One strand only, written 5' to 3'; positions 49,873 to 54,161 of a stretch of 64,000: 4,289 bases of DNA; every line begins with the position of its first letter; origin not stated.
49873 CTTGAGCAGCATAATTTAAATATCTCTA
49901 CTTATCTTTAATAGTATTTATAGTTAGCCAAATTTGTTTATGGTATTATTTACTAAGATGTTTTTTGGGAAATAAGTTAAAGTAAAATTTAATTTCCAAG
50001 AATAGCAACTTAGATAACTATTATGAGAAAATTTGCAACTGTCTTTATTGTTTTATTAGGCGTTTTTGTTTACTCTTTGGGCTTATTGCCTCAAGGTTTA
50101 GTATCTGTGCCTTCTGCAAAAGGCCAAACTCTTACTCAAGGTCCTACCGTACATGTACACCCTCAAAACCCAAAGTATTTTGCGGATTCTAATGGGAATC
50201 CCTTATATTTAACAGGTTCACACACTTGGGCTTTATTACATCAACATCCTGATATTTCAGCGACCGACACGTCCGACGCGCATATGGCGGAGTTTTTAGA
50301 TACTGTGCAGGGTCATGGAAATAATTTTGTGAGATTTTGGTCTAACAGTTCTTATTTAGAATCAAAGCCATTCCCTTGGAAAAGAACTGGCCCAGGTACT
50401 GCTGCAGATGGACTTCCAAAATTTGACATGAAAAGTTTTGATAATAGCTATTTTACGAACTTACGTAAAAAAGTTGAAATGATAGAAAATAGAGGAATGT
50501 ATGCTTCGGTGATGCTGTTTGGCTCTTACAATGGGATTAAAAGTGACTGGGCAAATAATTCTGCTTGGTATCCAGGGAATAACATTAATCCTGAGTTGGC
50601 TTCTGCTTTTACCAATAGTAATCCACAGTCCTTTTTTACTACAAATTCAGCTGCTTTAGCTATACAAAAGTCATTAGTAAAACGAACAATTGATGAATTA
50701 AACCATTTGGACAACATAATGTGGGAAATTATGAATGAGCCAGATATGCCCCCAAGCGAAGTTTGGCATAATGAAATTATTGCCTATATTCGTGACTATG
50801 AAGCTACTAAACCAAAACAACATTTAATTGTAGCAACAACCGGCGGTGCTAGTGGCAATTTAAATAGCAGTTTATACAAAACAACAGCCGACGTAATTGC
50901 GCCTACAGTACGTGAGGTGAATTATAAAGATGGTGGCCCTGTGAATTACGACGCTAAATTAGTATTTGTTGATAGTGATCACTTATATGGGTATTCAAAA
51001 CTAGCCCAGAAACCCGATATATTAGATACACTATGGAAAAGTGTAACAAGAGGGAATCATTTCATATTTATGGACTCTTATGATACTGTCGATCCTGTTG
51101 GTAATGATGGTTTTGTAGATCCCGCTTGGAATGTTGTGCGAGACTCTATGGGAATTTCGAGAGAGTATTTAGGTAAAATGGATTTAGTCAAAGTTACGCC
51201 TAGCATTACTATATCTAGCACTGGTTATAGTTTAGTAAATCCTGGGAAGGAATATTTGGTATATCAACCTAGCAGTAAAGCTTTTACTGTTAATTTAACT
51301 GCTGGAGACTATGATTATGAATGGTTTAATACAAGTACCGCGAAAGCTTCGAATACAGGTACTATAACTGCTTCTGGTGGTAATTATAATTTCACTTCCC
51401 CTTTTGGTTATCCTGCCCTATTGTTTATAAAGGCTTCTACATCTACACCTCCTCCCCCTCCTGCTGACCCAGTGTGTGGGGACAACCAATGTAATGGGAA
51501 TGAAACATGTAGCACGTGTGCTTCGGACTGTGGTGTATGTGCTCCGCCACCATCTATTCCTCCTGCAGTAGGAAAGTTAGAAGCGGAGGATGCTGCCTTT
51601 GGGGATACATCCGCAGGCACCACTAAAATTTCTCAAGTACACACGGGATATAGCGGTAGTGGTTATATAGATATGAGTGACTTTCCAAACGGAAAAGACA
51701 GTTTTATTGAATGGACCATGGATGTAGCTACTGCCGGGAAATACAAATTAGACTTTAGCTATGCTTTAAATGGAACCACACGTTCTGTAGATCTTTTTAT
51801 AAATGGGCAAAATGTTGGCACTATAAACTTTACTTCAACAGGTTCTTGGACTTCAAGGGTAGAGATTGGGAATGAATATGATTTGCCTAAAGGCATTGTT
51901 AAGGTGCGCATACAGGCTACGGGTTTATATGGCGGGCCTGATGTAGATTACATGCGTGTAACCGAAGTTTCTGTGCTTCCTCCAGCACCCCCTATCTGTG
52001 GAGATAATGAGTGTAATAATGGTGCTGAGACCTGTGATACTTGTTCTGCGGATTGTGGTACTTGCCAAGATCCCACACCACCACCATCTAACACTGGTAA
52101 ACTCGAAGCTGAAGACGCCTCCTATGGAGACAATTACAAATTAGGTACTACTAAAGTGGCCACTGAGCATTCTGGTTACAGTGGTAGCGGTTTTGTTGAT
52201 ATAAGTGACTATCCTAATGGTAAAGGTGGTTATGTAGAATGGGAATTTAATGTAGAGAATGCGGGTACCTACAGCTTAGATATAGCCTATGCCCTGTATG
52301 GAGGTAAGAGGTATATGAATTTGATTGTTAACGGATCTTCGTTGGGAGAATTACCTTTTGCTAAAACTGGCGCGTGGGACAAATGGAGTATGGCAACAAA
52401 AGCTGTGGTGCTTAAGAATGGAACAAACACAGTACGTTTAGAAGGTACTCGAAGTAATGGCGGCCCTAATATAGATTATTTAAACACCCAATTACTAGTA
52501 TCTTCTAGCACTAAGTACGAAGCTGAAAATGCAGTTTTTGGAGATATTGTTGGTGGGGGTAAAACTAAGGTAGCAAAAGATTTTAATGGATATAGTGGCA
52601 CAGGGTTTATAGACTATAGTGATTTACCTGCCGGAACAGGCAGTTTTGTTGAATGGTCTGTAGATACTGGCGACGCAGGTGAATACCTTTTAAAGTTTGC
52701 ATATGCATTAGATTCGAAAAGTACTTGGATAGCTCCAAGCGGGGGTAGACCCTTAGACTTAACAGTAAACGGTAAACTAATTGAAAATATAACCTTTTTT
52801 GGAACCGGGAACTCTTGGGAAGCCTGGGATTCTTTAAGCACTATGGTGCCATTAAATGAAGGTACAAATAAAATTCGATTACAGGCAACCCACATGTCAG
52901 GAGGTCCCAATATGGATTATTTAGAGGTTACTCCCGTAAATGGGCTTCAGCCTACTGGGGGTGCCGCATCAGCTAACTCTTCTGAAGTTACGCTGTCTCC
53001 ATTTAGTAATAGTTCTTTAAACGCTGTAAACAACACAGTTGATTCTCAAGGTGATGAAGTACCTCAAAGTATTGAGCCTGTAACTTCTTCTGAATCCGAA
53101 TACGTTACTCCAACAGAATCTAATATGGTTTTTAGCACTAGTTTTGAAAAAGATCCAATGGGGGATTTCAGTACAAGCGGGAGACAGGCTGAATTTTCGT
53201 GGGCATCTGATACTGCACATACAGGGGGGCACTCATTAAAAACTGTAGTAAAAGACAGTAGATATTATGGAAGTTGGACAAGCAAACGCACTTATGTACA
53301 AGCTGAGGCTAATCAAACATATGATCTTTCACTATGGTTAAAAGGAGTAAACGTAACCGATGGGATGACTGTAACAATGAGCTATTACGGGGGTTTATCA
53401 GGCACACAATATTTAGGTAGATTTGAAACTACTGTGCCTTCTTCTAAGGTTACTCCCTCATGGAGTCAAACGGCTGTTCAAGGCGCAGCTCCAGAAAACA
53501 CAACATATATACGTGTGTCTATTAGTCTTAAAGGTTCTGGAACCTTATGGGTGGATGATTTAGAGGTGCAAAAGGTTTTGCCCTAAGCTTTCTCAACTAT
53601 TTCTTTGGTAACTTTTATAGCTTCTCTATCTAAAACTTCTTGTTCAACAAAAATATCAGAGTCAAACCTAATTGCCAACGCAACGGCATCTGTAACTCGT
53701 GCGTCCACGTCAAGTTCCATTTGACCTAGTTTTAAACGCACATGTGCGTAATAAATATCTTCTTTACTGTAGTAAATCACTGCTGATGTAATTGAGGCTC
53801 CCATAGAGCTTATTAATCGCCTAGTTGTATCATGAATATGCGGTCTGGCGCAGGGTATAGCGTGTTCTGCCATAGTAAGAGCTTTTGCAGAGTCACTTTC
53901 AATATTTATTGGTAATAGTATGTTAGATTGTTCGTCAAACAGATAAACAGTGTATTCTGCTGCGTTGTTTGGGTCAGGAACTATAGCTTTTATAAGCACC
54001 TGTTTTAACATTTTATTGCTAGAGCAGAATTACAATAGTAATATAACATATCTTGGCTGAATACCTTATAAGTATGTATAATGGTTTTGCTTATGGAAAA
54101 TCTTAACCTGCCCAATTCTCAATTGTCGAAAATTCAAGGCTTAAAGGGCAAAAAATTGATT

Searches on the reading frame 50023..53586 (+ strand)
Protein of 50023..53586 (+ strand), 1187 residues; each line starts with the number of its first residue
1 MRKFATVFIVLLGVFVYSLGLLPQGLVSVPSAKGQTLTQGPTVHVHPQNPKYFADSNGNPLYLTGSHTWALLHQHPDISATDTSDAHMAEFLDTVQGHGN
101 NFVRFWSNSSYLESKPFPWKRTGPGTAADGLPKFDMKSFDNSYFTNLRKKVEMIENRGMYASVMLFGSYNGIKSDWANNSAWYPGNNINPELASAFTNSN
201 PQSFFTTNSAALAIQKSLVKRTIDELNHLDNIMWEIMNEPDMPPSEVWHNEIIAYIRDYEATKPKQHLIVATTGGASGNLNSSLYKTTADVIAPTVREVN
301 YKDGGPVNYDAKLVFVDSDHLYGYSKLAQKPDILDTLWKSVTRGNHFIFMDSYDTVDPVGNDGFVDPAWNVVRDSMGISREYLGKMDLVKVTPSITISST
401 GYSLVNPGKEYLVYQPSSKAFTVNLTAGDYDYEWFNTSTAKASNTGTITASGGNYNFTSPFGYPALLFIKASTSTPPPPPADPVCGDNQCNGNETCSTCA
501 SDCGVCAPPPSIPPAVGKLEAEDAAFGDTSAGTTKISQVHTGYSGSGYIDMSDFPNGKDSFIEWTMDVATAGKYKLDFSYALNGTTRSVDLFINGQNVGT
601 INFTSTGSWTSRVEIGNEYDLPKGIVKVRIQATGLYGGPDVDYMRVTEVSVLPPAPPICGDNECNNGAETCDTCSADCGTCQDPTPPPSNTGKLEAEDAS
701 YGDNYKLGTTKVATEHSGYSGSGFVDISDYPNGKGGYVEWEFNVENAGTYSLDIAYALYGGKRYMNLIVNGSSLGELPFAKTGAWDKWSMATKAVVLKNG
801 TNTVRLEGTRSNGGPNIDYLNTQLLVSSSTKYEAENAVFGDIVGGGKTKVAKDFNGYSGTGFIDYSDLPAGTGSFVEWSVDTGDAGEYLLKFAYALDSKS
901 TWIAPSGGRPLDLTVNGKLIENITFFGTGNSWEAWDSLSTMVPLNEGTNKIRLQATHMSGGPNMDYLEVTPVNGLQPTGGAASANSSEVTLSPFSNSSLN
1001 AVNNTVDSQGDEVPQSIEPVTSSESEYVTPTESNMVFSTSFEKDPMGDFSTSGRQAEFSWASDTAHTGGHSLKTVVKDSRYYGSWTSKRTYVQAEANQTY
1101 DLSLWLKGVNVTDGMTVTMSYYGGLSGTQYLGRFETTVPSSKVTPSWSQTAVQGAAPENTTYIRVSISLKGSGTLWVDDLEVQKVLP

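Call 9: search_protein_families(library=pfam, proteins=[window:50023-53586:+], max_evalue=0.00001)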
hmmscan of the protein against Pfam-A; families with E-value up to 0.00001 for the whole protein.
window:50023-53586:+ (1187 aa): 6 families
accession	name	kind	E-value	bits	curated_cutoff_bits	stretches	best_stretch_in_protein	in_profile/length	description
PF03422.21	CBM_6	-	1.2e-21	77.7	28.9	3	734-820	30-121/125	Carbohydrate binding module (family 6)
PF16990.11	CBM_35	-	2.3e-20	73.6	28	1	704-824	7-120/121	Carbohydrate binding module (family 35)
PF18099.7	CBM_35_2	-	3.7e-11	43.5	23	0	734-821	24-111/112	Carbohydrate binding module (family 35)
PF22704.2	CBM13-like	-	5.2e-08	33.4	30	0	569-624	10-64/82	Alpha-galactosidase, CBM13 domain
PF00150.24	Cellulase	-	4.6e-07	30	23.5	1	55-282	2-176/272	Cellulase (glycosyl hydrolase family 5)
PF13204.13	Apiosidase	-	3.3e-06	27.4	26.5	1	48-196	2-131/320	Apiosidase-like, catalytic domain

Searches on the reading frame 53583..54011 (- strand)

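Call 76: search_protein_families(library=pfam, proteins=[window:53583-54011:-], max_evalue=0.001)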
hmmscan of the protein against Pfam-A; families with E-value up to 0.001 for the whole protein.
window:53583-54011:- (142 aa): 1 family
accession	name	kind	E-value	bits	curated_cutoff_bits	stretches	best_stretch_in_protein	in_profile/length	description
PF02577.19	BFN_dom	-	4.1e-25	88.2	27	1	24-134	3-111/112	Bifunctional nuclease domain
